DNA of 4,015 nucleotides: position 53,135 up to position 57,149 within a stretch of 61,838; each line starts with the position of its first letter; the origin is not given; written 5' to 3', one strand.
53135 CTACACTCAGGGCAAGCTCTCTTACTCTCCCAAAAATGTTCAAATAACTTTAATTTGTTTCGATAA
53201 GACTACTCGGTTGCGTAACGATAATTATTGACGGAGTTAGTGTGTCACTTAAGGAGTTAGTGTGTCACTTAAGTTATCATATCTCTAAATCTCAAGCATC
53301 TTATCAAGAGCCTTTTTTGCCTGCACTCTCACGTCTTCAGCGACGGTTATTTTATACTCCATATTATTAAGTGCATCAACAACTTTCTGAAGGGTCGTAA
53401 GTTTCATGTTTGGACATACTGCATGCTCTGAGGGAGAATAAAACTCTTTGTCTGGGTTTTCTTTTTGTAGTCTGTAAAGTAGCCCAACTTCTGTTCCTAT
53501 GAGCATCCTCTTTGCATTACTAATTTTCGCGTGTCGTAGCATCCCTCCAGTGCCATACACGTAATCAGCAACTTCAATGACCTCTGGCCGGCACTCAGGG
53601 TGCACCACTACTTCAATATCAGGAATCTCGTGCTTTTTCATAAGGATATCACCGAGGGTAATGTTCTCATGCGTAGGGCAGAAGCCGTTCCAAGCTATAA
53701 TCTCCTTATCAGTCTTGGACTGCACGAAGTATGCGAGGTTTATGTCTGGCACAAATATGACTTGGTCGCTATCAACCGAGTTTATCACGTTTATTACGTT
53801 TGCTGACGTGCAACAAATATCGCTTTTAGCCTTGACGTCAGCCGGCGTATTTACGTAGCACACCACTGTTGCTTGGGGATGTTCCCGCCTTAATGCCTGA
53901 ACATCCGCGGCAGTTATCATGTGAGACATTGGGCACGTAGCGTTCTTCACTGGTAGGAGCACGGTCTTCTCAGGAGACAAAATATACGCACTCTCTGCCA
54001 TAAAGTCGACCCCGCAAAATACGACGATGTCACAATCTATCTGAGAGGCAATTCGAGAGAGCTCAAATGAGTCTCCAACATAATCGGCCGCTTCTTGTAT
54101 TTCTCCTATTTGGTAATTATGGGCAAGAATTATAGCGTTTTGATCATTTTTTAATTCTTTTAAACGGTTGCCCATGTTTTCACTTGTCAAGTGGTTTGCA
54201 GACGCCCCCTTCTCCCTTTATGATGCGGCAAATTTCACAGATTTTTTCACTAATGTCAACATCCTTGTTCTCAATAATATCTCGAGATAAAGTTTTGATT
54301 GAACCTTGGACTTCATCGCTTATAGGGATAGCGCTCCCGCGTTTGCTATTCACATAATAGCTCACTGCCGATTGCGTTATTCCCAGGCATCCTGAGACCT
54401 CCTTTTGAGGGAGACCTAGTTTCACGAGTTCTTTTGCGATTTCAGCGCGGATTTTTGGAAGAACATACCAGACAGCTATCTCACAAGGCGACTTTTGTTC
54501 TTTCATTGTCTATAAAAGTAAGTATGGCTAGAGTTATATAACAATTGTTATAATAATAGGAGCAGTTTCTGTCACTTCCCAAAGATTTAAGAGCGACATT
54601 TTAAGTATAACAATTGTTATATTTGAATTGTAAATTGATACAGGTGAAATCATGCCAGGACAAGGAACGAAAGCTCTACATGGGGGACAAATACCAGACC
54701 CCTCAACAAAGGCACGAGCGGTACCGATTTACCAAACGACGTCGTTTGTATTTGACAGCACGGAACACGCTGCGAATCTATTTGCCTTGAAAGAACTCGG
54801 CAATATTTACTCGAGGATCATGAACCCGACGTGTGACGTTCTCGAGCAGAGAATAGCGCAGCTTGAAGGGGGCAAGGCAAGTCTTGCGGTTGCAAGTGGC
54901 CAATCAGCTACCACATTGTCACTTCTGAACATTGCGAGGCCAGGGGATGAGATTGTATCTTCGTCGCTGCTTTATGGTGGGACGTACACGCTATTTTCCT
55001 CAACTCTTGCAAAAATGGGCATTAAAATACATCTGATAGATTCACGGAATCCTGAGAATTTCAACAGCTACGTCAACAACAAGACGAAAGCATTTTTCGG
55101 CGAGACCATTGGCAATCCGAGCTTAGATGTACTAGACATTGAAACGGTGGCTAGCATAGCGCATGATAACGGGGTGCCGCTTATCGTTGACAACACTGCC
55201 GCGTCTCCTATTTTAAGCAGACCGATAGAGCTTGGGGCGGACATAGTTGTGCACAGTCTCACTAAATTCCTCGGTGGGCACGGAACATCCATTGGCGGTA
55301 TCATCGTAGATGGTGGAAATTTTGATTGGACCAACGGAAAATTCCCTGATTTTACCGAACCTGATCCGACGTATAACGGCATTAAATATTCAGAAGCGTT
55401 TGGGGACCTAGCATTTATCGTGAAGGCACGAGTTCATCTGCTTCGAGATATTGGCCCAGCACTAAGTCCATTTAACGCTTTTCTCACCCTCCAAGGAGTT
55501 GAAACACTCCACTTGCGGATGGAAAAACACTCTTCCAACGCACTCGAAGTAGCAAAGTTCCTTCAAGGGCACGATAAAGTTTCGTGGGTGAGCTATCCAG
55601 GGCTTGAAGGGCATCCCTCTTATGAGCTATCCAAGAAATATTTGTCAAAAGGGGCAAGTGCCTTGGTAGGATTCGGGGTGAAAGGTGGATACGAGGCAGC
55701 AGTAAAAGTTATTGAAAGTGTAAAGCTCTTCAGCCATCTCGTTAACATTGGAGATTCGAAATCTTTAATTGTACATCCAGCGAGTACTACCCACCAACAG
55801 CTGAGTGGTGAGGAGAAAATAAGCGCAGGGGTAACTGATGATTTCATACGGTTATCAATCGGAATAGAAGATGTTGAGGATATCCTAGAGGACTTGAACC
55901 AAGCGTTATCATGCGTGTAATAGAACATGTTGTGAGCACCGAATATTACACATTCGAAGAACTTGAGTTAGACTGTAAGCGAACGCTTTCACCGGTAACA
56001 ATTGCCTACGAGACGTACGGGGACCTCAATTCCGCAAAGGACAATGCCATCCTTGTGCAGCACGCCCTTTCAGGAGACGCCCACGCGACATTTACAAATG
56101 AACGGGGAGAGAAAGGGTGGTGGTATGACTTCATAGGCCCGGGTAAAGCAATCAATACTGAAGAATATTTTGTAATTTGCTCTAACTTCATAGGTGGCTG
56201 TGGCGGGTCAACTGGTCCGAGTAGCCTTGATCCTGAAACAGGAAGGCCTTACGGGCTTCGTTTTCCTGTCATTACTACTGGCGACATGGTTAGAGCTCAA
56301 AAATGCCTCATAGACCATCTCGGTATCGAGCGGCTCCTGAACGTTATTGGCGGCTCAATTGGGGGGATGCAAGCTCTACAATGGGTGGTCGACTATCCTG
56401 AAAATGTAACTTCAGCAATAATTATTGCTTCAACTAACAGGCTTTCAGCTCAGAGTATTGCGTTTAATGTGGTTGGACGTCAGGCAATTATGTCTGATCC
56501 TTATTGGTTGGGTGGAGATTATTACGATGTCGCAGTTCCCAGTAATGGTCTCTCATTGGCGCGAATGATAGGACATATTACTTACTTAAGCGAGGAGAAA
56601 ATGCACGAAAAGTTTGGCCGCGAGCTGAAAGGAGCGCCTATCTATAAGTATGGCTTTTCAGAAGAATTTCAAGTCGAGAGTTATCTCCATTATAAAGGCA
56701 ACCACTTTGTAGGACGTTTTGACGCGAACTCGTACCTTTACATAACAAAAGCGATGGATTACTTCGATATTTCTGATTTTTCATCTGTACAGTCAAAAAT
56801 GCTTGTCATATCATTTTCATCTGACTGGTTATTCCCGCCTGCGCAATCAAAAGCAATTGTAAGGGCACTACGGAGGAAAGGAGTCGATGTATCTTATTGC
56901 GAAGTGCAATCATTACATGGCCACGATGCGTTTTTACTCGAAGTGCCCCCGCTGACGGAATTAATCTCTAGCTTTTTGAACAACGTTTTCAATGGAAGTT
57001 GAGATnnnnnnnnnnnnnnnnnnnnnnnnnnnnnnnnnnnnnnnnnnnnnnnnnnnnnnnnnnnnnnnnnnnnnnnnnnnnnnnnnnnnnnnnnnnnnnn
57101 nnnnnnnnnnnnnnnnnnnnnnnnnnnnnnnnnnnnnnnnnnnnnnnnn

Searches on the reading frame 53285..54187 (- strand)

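Call 88: search_protein_families(library=pfam, proteins=[window:53285-54187:-], max_evalue=0.0001)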
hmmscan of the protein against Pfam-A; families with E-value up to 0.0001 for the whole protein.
window:53285-54187:- (300 aa): 1 family
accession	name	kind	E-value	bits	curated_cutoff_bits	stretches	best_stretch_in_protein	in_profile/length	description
PF02445.21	NadA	-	7.8e-117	390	27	1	8-299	2-295/295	Quinolinate synthetase A protein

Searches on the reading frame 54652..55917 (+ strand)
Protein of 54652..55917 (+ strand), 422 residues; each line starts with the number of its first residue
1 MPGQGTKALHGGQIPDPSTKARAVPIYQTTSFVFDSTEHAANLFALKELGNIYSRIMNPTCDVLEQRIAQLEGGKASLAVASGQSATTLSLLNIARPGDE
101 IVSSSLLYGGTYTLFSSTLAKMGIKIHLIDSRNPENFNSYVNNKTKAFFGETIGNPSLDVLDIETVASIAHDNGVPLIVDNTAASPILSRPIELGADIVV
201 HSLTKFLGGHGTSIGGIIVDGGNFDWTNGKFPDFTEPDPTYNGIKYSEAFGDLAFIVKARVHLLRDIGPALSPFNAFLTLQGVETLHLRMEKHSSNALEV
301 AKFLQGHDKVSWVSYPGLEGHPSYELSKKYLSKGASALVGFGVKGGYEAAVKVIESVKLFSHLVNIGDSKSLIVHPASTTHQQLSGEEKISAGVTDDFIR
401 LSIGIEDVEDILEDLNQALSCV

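Call 60: search_protein_families(library=pfam, proteins=[window:54652-55917:+], max_evalue=0.00001)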
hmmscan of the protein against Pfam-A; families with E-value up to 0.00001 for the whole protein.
window:54652-55917:+ (422 aa): 2 families
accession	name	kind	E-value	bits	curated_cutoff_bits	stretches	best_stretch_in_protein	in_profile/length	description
PF01053.26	Cys_Met_Meta_PP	-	3.9e-139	463.9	27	1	6-419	2-380/381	Cys/Met metabolism PLP-dependent enzyme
PF01041.23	DegT_DnrJ_EryC1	-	4.6e-06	26.5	19.8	1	57-184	22-149/360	DegT/DnrJ/EryC1/StrS aminotransferase family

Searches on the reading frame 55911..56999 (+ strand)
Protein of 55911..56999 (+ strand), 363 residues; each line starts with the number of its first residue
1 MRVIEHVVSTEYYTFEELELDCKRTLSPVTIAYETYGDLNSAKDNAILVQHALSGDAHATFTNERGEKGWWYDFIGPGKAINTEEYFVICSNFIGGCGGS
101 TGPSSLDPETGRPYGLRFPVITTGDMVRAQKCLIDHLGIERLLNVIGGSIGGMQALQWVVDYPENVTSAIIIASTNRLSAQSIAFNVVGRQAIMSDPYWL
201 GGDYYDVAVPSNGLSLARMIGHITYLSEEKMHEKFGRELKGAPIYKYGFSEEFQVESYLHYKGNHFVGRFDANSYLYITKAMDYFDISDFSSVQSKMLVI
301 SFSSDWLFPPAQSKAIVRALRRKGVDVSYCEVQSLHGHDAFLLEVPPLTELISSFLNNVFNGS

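Call 60: search_protein_families(library=pfam, proteins=[window:55911-56999:+], max_evalue=0.00001)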
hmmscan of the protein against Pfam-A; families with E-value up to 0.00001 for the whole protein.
window:55911-56999:+ (363 aa): 1 family
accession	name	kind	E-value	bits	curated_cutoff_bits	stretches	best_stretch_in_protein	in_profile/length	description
PF00561.26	Abhydrolase_1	-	1.6e-23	84.1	25.8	1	46-343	2-243/245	alpha/beta hydrolase fold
